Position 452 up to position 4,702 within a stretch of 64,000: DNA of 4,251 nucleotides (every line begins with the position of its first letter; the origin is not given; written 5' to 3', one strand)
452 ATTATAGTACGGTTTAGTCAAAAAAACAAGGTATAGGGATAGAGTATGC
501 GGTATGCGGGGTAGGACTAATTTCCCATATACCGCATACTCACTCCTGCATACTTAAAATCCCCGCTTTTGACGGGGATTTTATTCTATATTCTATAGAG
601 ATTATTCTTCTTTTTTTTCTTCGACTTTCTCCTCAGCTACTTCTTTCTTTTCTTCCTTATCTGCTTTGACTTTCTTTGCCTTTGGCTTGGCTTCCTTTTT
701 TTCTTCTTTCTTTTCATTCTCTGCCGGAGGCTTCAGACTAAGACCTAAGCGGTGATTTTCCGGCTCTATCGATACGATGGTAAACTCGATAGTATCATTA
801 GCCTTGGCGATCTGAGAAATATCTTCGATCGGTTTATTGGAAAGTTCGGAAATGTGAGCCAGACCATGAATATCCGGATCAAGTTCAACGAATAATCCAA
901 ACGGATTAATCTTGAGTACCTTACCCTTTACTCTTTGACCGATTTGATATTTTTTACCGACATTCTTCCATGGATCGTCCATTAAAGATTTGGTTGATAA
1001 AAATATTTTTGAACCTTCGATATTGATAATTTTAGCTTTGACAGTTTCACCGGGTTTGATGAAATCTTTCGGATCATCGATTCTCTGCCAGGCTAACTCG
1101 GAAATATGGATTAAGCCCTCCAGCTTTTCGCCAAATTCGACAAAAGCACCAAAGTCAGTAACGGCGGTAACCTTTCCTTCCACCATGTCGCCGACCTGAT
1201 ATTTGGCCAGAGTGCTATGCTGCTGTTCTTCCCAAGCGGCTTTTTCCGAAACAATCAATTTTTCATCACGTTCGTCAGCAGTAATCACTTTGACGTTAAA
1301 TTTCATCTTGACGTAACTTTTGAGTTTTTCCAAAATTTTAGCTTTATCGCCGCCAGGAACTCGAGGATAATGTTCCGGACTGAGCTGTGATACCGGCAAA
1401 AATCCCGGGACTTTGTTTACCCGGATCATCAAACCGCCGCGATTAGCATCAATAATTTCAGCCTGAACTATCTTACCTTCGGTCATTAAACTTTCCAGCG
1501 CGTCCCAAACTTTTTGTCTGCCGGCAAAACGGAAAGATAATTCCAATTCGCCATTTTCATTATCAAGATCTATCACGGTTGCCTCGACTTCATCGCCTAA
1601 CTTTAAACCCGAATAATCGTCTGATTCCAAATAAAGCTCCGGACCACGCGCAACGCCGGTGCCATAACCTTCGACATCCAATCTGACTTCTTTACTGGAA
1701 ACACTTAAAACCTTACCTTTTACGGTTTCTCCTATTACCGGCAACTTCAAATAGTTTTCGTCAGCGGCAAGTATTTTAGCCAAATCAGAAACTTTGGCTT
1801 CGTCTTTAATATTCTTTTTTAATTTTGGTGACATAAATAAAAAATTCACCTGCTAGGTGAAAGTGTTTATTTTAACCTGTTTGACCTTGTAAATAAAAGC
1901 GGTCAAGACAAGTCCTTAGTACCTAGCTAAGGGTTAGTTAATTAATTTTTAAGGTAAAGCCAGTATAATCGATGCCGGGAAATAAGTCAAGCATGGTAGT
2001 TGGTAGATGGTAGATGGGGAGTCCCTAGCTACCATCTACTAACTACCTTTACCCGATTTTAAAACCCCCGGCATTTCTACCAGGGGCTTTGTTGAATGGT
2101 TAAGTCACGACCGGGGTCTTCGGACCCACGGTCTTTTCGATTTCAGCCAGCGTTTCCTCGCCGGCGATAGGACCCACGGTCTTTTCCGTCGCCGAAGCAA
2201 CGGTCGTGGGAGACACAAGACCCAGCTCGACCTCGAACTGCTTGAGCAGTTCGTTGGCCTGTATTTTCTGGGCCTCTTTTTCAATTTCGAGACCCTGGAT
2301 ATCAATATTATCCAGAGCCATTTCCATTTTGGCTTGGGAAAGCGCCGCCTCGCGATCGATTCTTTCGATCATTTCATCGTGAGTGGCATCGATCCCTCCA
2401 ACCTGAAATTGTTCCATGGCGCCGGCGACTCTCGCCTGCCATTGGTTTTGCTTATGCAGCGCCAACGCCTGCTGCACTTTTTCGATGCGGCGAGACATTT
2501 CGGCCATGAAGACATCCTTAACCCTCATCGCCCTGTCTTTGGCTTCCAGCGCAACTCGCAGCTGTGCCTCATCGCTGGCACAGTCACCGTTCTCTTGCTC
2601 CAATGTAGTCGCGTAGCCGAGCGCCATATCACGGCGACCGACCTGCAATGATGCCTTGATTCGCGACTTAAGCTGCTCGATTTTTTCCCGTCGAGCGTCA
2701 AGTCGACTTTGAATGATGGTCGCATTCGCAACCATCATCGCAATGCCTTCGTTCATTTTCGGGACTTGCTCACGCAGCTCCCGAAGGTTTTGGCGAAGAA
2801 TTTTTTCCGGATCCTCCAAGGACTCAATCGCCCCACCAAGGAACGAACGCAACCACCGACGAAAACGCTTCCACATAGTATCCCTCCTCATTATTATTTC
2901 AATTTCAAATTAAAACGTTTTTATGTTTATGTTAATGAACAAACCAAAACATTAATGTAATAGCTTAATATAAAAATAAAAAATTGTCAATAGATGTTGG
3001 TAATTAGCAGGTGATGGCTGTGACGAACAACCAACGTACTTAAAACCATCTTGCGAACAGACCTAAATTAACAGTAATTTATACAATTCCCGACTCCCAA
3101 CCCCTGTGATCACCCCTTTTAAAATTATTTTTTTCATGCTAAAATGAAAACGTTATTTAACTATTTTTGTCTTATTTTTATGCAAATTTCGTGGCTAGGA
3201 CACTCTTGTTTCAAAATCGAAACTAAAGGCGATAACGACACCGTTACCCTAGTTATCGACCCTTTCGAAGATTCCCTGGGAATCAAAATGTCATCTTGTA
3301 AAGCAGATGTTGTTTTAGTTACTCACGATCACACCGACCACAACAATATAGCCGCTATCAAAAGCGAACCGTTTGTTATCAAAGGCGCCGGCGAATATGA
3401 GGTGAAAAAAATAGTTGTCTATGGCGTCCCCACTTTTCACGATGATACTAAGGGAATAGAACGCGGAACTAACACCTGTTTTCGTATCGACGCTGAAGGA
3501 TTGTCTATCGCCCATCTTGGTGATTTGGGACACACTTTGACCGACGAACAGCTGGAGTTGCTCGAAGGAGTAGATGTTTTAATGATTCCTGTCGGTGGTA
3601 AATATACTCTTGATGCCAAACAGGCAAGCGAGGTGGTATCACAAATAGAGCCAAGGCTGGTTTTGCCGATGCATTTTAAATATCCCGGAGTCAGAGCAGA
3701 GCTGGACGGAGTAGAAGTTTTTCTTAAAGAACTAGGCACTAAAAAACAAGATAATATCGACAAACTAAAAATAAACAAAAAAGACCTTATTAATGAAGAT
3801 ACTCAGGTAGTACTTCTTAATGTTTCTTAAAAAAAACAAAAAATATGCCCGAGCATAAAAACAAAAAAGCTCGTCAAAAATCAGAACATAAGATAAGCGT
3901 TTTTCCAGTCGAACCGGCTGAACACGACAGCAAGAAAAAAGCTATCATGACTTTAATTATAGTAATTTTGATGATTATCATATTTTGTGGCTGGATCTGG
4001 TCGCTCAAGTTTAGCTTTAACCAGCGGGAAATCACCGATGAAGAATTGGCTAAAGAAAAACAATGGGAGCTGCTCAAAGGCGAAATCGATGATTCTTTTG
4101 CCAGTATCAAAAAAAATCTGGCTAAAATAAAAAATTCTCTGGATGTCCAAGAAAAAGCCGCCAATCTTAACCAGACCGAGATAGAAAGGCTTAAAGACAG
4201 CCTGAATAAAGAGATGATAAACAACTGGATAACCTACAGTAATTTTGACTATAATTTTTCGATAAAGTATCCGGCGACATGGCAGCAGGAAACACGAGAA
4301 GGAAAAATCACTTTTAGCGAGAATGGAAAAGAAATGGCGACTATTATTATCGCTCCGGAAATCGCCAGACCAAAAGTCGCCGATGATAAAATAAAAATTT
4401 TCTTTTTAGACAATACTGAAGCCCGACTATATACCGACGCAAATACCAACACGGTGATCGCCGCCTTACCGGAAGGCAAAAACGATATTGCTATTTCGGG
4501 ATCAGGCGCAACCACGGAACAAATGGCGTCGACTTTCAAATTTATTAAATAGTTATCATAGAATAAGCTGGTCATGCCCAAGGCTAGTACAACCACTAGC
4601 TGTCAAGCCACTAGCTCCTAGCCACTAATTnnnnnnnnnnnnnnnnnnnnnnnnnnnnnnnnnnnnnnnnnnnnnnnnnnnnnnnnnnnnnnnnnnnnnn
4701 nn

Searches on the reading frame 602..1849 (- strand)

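Call 14: search_protein_families(library=pfam, proteins=[window:602-1849:-], max_evalue=0.01)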
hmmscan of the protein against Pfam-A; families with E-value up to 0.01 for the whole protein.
window:602-1849:- (415 aa): 9 families
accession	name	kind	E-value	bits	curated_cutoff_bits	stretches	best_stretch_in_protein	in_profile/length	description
PF00575.29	S1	-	6.6e-48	161.4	22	4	216-286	1-73/74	S1 RNA binding domain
PF23459.1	S1_RRP5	-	4.6e-15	56.4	27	2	302-372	2-72/72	RRP5 S1 domain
PF21710.3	Spt6_S1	-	1.8e-09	38.2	27.5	0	219-283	16-81/91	Spt6, S1/OB domain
PF13509.12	S1_2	-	1.3e-06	28.8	21.8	0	219-252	1-34/61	S1 domain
PF17092.11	PCB_OB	-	0.00016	22.8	27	0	202-270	12-93/111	Penicillin-binding protein OB-like domain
PF24685.1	OB_RRP5_4th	-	0.00062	20.2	31.5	0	283-314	40-71/92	RRP5 OB-fold domain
PF21543.3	CvfB_2nd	-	0.00082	19.7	27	0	83-107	52-75/76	Virulence regulatory factor CvfB, second domain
PF16455.10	UBD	-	0.0017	18.9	27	0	254-307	41-93/103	Ubiquitin-binding domain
PF02599.21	CsrA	-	0.0051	17.2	27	0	38-60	13-35/53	Global regulator protein family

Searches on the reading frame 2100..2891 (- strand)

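Call 14: search_protein_families(library=pfam, proteins=[window:2100-2891:-], max_evalue=0.01)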
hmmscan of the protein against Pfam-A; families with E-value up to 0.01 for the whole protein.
window:2100-2891:- (263 aa): 2 families
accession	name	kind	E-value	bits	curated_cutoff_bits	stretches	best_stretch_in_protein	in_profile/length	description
PF04012.17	PspA_IM30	-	8.2e-14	52.2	33.9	1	6-212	2-204/220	PspA/IM30 family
PF10186.14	ATG14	-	0.0015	18.1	33.2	1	23-167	51-186/347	Vacuolar sorting 38 and autophagy-related subunit 14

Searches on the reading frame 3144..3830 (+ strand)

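Call 14: search_protein_families(library=pfam, proteins=[window:3144-3830:+], max_evalue=0.01)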
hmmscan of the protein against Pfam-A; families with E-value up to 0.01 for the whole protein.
window:3144-3830:+ (228 aa): 2 families
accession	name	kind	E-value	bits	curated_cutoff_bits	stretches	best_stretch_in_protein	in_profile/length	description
PF13483.12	Lactamase_B_3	-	2.4e-53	180.8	24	1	14-177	1-160/160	Beta-lactamase superfamily domain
PF12706.13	Lactamase_B_2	-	9.1e-15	55.2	27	1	84-178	95-200/200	Beta-lactamase superfamily domain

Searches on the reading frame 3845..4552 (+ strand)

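Call 14: search_protein_families(library=pfam, proteins=[window:3845-4552:+], max_evalue=0.01)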
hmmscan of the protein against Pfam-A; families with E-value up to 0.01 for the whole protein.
window:3845-4552:+ (235 aa): 1 family
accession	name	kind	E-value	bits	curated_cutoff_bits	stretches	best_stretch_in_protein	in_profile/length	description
PF18933.6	PsbP_2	-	0.00052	20.5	27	1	100-164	17-84/184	PsbP-like protein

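Call 17: search_protein_families(library=ncbifam, proteins=[window:3845-4552:+], max_evalue=1)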
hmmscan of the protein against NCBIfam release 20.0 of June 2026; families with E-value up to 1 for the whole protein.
window:3845-4552:+ (235 aa): 4 families
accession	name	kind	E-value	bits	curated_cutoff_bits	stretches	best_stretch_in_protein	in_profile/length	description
TIGR04561.1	membra_charge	hypoth_equivalog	0.0083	16.3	30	1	38-92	23-78/82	TIGR04561 family membrane protein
NF004285.1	PRK05696.1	equivalog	0.07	12.9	179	1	25-69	12-56/171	flagellar basal body-associated protein FliL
NF012015.1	PRK15471.1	equivalog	0.49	9.3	267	0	21-51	283-313/325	LPS O-antigen chain length determinant protein WzzB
NF038218.1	IcmG_DotF_IVB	equivalog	0.67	9.6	200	0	9-56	27-76/266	type IVB secretion system protein IcmG/DotF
